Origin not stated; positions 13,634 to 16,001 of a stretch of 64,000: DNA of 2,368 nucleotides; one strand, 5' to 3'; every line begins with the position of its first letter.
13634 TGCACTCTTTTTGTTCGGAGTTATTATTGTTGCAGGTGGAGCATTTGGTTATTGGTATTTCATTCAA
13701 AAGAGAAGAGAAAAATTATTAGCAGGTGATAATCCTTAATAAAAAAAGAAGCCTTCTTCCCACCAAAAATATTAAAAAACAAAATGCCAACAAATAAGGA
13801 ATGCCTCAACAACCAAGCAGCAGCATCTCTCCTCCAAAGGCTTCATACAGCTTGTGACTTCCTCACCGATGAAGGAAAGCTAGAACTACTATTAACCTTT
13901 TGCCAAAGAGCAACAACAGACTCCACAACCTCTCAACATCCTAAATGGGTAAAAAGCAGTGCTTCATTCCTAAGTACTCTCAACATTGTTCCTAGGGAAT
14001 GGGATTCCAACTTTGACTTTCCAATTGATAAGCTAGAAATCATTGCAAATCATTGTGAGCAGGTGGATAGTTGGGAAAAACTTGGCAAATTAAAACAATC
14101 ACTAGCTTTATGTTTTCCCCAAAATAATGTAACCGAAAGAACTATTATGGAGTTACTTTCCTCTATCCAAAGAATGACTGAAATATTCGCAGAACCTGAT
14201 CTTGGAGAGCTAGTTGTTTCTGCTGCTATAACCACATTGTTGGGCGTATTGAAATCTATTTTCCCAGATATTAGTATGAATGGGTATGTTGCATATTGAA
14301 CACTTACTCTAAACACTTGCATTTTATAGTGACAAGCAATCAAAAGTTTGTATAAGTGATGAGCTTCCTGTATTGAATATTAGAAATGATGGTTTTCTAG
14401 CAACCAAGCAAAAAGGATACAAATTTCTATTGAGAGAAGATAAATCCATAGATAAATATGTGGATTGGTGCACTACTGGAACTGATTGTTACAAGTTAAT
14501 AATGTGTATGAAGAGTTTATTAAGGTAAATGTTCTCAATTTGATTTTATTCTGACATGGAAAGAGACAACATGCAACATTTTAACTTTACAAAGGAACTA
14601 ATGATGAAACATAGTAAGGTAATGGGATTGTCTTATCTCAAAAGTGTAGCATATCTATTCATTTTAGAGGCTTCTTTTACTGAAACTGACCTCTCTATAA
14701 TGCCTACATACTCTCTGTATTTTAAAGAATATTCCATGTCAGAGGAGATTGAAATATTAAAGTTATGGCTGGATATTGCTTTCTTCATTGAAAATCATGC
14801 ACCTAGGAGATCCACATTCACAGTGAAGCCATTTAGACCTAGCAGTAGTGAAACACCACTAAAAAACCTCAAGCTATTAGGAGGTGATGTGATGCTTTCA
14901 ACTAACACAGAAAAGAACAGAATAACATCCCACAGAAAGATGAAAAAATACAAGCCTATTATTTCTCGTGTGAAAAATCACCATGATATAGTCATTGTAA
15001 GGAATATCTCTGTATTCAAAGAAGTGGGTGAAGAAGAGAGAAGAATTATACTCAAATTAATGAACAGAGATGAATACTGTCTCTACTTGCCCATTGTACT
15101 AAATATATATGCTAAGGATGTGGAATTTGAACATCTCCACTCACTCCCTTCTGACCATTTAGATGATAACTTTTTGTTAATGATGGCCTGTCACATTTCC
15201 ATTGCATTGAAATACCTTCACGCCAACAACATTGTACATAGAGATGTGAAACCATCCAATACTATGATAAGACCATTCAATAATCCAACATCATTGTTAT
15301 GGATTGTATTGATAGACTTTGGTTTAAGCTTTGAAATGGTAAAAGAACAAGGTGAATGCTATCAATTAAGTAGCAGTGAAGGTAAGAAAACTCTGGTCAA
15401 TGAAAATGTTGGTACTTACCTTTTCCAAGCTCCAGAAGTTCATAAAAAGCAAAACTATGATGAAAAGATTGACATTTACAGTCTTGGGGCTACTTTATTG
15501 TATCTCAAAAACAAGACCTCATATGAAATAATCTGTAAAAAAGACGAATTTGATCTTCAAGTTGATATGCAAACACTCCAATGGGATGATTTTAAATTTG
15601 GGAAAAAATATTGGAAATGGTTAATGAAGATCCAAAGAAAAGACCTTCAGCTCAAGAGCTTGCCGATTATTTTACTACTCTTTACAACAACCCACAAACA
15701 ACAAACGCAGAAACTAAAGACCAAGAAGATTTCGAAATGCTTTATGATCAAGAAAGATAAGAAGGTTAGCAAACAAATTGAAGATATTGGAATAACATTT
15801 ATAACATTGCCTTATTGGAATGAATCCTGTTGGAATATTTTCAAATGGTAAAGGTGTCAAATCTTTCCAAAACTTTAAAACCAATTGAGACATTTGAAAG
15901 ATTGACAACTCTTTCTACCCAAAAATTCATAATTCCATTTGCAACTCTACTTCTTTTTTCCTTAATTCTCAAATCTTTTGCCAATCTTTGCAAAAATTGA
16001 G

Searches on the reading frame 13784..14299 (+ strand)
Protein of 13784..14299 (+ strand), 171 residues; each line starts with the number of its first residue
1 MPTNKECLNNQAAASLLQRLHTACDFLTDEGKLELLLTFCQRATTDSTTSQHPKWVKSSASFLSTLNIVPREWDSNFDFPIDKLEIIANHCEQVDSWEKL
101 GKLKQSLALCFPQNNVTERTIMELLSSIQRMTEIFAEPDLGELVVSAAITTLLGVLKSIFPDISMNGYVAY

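Call 68: find_encoding_contigs(protein=window:13784-14299:+, flank=10000, max_places=2)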
Protein window:13784-14299:+ (171 aa): no gene with exactly this product is on record in the collection.

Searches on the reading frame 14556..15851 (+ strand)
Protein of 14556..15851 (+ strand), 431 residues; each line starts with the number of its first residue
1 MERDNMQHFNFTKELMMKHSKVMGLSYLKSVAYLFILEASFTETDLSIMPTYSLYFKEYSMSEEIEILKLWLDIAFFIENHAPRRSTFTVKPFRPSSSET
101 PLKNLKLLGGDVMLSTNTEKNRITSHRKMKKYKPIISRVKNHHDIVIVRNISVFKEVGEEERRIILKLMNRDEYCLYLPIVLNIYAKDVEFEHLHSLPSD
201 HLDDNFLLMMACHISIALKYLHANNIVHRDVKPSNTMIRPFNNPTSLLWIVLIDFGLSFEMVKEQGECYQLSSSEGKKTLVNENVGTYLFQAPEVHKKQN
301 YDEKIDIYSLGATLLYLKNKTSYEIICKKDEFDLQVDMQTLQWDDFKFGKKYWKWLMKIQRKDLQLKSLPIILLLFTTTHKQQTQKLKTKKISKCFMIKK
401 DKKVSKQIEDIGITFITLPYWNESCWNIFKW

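Call 4: search_protein_families(library=pfam, proteins=[window:14556-15851:+], max_evalue=0.01)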
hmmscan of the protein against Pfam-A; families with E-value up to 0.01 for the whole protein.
window:14556-15851:+ (431 aa): 3 families
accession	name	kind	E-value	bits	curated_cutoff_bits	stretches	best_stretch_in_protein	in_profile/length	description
PF00069.31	Pkinase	-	2.8e-23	83.1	31.7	1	110-338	13-212/263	Protein kinase domain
PF07714.23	PK_Tyr_Ser-Thr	-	1.4e-11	44.7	23.1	1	121-315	40-195/258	Protein tyrosine and serine/threonine kinase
PF17667.7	Pkinase_fungal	-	0.0012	18.1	24.1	1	217-301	298-370/387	Fungal protein kinase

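Call 70: find_encoding_contigs(protein=window:14556-15851:+, flank=10000, max_places=2)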
Protein window:14556-15851:+ (431 aa): no gene with exactly this product is on record in the collection.
